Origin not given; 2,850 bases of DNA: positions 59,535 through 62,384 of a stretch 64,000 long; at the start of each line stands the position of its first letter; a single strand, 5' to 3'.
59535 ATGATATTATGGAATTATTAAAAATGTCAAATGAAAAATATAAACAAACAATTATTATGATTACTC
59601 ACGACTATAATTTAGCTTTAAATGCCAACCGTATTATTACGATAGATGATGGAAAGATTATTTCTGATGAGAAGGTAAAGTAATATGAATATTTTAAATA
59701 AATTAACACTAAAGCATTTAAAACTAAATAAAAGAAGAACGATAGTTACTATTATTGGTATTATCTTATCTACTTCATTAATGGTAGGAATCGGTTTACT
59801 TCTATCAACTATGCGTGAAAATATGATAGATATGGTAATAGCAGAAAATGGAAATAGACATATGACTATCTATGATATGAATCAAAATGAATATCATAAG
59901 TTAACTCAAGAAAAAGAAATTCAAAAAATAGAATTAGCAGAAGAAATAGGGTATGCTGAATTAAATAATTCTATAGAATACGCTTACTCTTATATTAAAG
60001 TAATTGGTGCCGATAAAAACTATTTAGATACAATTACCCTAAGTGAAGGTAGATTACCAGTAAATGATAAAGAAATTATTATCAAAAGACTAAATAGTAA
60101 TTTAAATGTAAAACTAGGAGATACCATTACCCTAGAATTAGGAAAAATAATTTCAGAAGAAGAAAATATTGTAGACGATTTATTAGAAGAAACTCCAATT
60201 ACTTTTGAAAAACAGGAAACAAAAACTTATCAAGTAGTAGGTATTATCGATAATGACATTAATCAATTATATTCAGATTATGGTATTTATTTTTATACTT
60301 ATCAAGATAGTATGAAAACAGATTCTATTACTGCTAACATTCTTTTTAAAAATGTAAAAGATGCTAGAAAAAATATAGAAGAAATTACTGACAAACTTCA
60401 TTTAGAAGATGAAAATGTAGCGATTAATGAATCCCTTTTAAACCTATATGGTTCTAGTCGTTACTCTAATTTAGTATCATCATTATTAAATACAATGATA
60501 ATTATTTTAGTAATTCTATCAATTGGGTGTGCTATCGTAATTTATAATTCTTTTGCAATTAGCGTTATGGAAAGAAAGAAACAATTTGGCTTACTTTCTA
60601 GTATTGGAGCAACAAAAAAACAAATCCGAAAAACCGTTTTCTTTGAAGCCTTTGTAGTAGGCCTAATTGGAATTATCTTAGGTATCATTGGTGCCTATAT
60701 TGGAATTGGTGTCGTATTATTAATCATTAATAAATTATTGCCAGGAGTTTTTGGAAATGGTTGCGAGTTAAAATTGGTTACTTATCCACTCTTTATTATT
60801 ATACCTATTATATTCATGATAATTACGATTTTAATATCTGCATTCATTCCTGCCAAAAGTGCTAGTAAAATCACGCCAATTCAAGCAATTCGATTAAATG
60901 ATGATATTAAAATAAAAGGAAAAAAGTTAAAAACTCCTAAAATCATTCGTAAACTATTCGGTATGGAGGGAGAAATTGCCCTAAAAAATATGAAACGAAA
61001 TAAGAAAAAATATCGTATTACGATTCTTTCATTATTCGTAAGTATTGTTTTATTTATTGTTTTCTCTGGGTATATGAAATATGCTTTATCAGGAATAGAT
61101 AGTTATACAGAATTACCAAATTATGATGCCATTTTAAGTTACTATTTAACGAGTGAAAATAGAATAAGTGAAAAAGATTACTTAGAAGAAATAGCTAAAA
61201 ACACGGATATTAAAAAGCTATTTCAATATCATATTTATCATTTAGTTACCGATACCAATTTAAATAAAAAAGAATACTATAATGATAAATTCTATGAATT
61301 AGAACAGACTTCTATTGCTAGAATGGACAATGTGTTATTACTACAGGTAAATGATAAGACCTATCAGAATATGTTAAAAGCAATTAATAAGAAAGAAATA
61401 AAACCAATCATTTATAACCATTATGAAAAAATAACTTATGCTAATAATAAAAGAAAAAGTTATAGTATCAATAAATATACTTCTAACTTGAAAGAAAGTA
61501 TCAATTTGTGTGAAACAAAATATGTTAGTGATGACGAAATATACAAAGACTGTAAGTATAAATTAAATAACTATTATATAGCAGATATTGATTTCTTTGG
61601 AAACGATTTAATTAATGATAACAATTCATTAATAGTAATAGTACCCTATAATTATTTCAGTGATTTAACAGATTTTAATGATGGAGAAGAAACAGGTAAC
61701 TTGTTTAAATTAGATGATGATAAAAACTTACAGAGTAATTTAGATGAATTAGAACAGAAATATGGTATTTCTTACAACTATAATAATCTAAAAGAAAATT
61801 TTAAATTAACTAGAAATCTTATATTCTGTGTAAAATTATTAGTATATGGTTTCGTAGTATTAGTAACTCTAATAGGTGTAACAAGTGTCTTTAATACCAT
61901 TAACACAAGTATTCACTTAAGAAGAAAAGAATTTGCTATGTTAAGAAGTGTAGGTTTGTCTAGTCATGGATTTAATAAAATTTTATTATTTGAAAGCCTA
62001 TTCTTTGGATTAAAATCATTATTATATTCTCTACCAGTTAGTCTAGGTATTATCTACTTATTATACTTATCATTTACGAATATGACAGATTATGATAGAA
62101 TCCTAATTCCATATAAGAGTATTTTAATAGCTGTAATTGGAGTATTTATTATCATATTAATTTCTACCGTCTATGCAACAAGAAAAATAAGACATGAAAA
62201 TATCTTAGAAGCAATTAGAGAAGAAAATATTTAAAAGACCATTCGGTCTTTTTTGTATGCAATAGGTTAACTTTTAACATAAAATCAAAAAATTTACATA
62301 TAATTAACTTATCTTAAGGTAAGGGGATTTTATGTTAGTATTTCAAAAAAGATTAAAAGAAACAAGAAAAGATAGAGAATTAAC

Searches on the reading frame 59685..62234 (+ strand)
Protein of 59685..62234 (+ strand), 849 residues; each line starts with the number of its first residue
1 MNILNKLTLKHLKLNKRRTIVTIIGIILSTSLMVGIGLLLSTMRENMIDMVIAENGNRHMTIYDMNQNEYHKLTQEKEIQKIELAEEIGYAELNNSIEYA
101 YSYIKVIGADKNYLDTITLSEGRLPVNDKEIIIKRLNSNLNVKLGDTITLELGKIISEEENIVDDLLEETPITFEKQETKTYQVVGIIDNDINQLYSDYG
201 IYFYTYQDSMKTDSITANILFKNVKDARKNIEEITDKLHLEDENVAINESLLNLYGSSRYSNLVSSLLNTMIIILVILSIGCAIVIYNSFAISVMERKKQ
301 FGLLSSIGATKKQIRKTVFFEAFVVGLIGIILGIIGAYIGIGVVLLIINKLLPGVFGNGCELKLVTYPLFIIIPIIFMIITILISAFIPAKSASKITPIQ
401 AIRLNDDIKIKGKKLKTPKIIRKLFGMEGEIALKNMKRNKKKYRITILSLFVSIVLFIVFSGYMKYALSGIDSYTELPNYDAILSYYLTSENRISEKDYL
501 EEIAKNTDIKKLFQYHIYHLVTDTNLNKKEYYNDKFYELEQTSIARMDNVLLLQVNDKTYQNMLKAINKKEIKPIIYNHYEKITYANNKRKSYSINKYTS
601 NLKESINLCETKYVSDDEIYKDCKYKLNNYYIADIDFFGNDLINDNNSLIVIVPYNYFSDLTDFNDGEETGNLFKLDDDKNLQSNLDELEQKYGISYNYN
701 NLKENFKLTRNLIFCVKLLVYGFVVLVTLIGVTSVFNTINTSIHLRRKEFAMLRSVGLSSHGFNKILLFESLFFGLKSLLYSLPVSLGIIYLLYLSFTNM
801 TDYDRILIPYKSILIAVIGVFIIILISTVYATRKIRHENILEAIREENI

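Call 55: search_protein_families(library=pfam, proteins=[window:59685-62234:+], max_evalue=0.00001)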
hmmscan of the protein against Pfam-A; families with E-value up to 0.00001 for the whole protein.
window:59685-62234:+ (849 aa): 2 families
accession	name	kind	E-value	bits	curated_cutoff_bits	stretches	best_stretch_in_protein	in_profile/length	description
PF02687.27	FtsX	-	6.5e-36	123.4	25.5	2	272-398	1-120/120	FtsX-like permease C-terminal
PF12704.14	MacB_PCD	-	1.6e-08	35.5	27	1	19-210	1-180/207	MacB-like periplasmic core domain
